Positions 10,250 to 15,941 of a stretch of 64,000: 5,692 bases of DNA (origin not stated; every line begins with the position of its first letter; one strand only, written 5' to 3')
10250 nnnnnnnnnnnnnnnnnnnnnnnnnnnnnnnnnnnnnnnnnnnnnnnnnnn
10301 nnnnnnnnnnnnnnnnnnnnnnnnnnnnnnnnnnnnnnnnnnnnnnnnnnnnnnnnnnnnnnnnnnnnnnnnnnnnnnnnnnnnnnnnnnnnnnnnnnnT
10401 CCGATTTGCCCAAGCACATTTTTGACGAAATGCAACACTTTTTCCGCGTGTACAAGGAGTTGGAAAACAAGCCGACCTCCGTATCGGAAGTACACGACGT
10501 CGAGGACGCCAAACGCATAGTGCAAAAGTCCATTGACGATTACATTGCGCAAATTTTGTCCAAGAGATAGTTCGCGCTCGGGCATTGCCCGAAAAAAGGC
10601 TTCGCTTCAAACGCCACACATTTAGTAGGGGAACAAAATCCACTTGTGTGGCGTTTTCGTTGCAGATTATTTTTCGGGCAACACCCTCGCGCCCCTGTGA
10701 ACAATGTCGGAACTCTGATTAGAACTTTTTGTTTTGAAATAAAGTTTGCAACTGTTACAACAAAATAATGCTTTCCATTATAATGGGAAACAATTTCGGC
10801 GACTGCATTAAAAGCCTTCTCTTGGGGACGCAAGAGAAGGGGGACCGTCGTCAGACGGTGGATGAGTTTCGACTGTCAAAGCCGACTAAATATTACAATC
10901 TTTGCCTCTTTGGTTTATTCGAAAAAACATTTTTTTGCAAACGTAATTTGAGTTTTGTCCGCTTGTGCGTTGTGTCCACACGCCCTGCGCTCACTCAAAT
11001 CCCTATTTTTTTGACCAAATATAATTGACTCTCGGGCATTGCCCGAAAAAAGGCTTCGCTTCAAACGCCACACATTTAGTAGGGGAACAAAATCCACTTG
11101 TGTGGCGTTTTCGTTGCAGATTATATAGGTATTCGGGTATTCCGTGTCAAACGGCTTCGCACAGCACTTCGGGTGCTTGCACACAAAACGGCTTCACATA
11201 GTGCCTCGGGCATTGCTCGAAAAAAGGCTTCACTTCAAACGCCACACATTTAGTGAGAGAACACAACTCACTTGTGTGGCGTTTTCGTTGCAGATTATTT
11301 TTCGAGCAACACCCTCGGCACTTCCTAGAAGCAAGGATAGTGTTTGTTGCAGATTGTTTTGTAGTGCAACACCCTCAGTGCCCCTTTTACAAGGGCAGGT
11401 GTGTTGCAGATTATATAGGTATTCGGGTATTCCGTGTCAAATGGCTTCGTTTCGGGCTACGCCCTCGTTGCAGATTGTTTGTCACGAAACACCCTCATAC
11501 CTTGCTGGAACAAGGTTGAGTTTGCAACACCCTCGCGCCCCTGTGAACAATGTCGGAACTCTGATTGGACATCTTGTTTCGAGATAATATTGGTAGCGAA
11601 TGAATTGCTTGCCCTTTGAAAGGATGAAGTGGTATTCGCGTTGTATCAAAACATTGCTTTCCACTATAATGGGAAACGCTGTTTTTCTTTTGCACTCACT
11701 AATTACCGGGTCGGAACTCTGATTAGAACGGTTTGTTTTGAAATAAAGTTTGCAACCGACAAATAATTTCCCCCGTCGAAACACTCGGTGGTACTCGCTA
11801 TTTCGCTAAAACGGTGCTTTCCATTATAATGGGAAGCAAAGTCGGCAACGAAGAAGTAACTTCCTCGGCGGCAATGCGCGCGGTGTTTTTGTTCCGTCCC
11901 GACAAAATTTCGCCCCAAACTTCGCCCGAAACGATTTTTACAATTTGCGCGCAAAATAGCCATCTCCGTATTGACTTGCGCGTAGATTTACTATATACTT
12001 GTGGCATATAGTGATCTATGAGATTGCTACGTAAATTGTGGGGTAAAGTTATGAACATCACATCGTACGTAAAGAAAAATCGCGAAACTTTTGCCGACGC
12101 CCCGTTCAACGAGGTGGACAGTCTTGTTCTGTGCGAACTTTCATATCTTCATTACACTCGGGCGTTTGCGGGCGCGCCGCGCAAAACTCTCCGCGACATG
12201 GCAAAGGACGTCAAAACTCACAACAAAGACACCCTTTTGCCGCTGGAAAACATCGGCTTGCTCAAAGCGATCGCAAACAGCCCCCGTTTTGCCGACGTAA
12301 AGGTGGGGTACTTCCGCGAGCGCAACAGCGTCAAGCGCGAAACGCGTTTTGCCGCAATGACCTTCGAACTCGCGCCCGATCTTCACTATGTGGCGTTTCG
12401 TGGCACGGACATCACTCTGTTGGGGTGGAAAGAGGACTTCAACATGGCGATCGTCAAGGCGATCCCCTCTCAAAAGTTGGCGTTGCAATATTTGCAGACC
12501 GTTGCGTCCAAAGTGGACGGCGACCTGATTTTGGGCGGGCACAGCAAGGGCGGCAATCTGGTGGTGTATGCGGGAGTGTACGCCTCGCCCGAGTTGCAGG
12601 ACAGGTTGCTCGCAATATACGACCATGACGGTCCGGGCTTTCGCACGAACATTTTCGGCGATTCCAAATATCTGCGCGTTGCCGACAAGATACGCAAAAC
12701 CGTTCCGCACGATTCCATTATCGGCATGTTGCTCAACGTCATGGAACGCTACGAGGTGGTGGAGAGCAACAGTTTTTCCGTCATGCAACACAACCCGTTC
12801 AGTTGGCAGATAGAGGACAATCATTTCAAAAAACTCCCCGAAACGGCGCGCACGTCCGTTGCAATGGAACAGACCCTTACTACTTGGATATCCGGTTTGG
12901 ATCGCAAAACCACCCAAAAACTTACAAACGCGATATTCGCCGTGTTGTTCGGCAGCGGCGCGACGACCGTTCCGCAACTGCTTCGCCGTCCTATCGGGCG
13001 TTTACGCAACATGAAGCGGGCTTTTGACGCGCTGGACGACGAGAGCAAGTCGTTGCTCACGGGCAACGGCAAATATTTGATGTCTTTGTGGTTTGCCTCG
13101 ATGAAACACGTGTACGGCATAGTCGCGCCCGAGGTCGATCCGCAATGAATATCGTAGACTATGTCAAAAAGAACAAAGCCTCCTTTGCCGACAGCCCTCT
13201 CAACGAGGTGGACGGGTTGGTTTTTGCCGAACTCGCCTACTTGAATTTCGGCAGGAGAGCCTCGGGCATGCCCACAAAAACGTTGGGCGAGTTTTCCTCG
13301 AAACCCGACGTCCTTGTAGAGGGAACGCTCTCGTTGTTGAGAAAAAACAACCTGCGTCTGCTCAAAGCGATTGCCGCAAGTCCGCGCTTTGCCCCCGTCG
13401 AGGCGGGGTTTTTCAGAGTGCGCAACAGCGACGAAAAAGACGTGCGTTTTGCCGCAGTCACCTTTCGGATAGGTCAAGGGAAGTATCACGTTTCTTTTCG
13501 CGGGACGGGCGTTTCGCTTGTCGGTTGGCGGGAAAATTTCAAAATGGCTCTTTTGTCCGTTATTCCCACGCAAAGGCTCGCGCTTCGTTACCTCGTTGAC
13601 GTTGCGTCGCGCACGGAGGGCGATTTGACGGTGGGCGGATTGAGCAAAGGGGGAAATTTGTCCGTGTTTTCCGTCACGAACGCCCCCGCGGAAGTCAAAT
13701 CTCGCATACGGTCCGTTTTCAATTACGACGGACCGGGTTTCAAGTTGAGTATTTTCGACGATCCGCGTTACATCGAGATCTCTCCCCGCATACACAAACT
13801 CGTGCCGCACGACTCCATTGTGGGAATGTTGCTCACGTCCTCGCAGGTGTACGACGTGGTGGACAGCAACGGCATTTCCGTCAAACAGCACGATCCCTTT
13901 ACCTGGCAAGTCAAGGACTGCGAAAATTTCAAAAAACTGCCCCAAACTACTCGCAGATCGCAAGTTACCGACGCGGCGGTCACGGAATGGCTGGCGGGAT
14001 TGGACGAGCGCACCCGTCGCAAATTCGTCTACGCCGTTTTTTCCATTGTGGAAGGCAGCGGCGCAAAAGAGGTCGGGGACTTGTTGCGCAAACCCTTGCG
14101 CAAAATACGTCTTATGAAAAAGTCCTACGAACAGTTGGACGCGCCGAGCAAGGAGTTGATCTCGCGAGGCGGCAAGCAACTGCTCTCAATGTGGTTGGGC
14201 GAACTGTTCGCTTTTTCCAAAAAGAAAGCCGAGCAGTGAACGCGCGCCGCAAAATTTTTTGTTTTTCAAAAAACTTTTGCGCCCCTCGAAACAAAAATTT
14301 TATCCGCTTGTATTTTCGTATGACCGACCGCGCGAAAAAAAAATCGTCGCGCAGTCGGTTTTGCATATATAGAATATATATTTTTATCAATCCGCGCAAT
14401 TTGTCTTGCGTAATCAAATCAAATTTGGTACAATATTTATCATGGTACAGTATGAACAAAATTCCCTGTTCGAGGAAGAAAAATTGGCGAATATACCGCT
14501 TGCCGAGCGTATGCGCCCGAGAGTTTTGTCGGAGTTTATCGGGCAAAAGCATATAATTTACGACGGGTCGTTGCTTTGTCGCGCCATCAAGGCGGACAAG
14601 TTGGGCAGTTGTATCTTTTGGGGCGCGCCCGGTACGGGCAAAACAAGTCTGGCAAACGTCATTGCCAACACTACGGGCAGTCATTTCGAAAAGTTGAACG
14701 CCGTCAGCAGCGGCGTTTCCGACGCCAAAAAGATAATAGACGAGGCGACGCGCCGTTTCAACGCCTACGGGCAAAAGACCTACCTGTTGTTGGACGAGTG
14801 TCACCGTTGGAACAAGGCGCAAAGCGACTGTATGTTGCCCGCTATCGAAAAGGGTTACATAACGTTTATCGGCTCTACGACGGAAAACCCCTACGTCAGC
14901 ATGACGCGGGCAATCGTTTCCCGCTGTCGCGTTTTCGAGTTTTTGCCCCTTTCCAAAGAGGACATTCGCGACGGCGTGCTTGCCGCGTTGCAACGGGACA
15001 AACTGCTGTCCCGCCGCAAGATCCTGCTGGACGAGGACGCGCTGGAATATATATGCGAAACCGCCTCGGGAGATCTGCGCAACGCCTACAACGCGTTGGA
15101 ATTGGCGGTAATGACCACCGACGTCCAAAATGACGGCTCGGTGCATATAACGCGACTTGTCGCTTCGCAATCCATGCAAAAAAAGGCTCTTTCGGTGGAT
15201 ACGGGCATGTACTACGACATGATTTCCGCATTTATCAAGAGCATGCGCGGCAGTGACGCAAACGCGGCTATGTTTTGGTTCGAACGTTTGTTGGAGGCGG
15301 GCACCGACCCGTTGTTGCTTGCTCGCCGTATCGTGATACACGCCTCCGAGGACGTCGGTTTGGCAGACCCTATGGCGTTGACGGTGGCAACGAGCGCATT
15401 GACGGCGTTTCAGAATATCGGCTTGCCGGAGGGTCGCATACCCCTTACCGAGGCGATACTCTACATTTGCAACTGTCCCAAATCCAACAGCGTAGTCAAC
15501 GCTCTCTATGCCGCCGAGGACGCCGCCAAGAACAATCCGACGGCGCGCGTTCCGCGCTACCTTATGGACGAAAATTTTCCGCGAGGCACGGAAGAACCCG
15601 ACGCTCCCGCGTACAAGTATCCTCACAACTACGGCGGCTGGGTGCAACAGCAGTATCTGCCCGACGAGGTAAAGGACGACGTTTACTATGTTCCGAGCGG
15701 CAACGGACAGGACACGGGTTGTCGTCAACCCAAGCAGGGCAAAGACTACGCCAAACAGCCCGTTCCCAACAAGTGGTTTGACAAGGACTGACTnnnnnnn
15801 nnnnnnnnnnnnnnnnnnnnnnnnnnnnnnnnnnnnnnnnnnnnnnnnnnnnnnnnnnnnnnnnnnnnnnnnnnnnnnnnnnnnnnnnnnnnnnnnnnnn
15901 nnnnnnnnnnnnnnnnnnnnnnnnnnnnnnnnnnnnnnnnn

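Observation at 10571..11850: Locus A: 1.3 kb of ORF-free, hairpin-dense modular repeats directly after ppa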

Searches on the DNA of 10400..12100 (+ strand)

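Call 5: search_rna_families(source=window, start=10400, end=12100, threshold=evalue, max_evalue=10)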
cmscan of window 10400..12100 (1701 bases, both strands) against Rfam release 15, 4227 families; matches with E-value up to 10: 7.
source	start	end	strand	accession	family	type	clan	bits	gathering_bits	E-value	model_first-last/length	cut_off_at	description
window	11700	11781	+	RF02282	TtnuCD5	Gene; snRNA; snoRNA; CD-box;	-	20.5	70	9.1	1-77/77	no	Tetrahymena snoRNA TtnuCD5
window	10807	10902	-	RF02220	ZNRD1-AS1_3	Gene; lncRNA;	-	17.8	60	0.64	1-104/104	no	ZNRD1 antisense RNA 1 conserved region 3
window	11237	11354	-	RF01819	RsaD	Gene; sRNA;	-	17.8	50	3.1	1-189/189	no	RNA Staph. aureus D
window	10720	10792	-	RF03027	RT-6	Gene; sRNA;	-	15.5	46.7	3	1-75/75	no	RT-6 RNA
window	11672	11693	+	RF00489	ctRNA_p42d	Gene; antisense;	-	15.1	50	9.3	1-46/46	no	ctRNA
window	11809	11947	-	RF02001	group-II-D1D4-3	Intron;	CL00102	14.2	32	6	1-170/170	no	Group II catalytic intron D1-D4-3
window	10719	10791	+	RF02082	STnc540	Gene; sRNA;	-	13.7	38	8.3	1-202/202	no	Enterobacterial sRNA STnc540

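Call 61: search_dna_similar(query=window:10571-11600:+, collection=plasmids, mode=distant, max_evalue=0.001, max_rows=10)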
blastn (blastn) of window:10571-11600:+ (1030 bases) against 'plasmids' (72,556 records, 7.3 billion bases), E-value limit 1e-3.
No match.

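Call 62: search_dna_similar(query=window:10571-11600:+, collection=phages, mode=distant, max_evalue=0.001, max_rows=10)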
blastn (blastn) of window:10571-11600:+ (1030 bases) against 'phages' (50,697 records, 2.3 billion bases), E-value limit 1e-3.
No match.

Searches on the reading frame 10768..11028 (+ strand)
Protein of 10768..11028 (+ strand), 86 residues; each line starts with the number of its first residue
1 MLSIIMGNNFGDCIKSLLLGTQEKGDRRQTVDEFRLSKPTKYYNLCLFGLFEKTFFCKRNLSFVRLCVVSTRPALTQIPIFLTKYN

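Call 25: find_homologous_proteins(query=window:10768-11028:+, max_evalue=0.01)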
Query window:10768-11028:+ (86 aa): 4 proteins with E <= 0.01 among 4 candidates.
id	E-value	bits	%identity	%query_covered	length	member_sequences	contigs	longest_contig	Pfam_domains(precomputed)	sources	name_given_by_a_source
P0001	3.8e-36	140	88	86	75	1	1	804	-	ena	-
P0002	3.4e-34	134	83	87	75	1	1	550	-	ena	-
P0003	6.7e-25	104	89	65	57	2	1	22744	-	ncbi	-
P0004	1.7e-11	62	94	41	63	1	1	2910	-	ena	-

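Call 26: find_encoding_contigs(protein=P0003, flank=10000, max_places=10)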
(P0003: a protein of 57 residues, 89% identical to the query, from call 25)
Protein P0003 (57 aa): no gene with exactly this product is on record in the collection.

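Call 27: find_encoding_contigs(protein=P0004, flank=10000, max_places=10)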
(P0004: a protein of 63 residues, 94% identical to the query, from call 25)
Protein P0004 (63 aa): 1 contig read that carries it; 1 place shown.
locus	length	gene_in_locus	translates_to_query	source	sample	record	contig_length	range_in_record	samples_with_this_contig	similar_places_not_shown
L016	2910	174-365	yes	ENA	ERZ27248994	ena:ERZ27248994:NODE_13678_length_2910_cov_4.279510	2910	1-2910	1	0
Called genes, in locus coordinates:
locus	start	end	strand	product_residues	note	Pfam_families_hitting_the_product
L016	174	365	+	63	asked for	-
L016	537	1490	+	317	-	PF13793:Pribosyltran_N, PF00156:Pribosyltran, PF14572:Pribosyl_synth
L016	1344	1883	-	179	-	-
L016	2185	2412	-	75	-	-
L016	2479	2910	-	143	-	?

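Call 30: list_cluster_members(proteins=[P0003, P0001, P0002])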
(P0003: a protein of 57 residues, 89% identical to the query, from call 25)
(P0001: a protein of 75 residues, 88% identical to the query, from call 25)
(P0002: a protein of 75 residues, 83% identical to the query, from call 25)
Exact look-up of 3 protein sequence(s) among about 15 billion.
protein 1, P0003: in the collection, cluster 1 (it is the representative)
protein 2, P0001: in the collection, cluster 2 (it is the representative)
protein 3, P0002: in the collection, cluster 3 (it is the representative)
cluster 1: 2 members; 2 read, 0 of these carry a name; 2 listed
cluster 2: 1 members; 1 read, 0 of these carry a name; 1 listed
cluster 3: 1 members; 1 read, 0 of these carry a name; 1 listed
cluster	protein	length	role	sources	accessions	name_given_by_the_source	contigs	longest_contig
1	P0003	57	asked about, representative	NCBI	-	-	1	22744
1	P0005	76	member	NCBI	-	-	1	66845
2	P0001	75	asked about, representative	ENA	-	-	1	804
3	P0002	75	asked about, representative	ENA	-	-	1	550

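Call 31: find_encoding_contigs(protein=P0005, flank=10000, max_places=10)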
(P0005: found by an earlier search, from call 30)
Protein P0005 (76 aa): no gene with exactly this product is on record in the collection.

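Call 32: find_encoding_contigs(protein=P0001, flank=10000, max_places=10)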
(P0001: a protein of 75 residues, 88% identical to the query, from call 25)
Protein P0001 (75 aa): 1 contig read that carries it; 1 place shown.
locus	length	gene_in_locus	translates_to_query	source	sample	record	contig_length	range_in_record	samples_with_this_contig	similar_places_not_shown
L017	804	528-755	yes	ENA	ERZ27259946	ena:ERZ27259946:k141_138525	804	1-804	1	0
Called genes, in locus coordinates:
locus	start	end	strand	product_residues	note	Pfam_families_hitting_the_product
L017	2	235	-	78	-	?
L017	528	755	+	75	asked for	-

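Call 34: find_encoding_contigs(protein=P0002, flank=10000, max_places=10)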
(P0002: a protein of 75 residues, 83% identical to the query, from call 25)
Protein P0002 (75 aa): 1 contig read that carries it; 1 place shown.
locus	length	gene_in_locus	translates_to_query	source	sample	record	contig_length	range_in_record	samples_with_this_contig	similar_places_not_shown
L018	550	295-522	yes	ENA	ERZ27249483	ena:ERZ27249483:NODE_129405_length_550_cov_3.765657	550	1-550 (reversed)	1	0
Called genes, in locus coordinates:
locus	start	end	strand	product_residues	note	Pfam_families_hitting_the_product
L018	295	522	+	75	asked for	-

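Call 80: search_protein_families(library=pfam, proteins=[window:10768-11028:+], max_evalue=0.1)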
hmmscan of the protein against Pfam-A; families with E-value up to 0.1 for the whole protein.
window:10768-11028:+ (86 aa): 0 families

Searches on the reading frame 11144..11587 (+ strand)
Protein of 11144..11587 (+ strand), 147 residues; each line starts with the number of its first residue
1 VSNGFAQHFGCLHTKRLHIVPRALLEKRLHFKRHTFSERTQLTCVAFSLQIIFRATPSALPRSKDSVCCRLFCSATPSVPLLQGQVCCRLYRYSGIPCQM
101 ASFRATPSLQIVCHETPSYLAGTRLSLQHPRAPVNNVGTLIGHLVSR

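Call 80: search_protein_families(library=pfam, proteins=[window:11144-11587:+], max_evalue=0.1)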
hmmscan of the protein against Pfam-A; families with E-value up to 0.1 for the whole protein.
window:11144-11587:+ (147 aa): 0 families

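Call 84: search_protein_representatives(protein=window:11144-11587:+)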
Query: 147 residues. Proteins with E-value up to 0.001 (for the whole library): 0; up to 1e-10: 0; up to 1e-30: 0. The best 0 are listed.

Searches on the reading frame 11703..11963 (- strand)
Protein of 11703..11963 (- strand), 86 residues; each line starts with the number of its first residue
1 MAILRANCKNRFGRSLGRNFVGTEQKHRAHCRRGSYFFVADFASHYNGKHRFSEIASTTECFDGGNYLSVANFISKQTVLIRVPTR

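Call 80: search_protein_families(library=pfam, proteins=[window:11703-11963:-], max_evalue=0.1)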
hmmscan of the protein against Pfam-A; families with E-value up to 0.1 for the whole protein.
window:11703-11963:- (86 aa): 1 family
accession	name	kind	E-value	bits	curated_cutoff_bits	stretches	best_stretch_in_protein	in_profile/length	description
PF13043.11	DUF3903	-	0.054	13.8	26.4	0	5-16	14-25/40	Domain of unknown function (DUF3903)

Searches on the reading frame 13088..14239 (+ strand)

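Call 42: search_protein_families(library=pfam, proteins=[window:13088-14239:+])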
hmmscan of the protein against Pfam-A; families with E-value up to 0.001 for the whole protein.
window:13088-14239:+ (383 aa): 1 family
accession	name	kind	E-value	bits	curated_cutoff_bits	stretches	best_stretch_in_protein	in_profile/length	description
PF11187.14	Mbeg1-like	-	5.4e-63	212.9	21.1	1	96-318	2-223/224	Mbeg1-like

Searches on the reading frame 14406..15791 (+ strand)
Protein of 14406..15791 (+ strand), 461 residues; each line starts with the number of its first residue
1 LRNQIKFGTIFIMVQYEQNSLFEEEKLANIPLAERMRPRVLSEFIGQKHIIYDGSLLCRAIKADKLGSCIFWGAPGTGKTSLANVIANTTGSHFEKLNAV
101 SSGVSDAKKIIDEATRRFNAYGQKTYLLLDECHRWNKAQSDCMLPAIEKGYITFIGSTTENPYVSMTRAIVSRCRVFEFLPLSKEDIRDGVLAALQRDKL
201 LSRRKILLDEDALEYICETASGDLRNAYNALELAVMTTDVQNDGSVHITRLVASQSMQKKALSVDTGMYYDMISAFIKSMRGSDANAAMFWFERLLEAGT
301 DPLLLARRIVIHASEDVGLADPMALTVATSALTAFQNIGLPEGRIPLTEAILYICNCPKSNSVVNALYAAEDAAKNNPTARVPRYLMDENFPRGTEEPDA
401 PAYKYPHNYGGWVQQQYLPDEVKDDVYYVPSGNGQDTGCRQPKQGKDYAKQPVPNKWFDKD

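Call 42: search_protein_families(library=pfam, proteins=[window:14406-15791:+])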
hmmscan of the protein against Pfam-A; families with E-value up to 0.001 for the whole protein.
window:14406-15791:+ (461 aa): 6 families
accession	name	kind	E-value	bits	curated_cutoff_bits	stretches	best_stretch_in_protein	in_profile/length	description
PF12002.13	MgsA_C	-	3.2e-54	183.7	27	1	282-440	1-160/167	MgsA AAA+ ATPase C terminal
PF16193.11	AAA_assoc_2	-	8.7e-21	74.4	34.3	1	204-281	3-81/81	AAA C-terminal domain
PF05496.18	RuvB_N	-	6.3e-12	46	27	1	36-154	1-115/159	Holliday junction DNA helicase RuvB P-loop domain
PF00004.35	AAA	-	1.5e-10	42.1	21.2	1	70-181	2-130/131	ATPase family associated with various cellular activities (AAA)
PF13173.12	AAA_14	-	0.0001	22.8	27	1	72-184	8-125/129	AAA domain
PF20720.3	nSTAND3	-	0.0007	19.8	27.2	0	64-116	15-66/155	Novel STAND NTPase 3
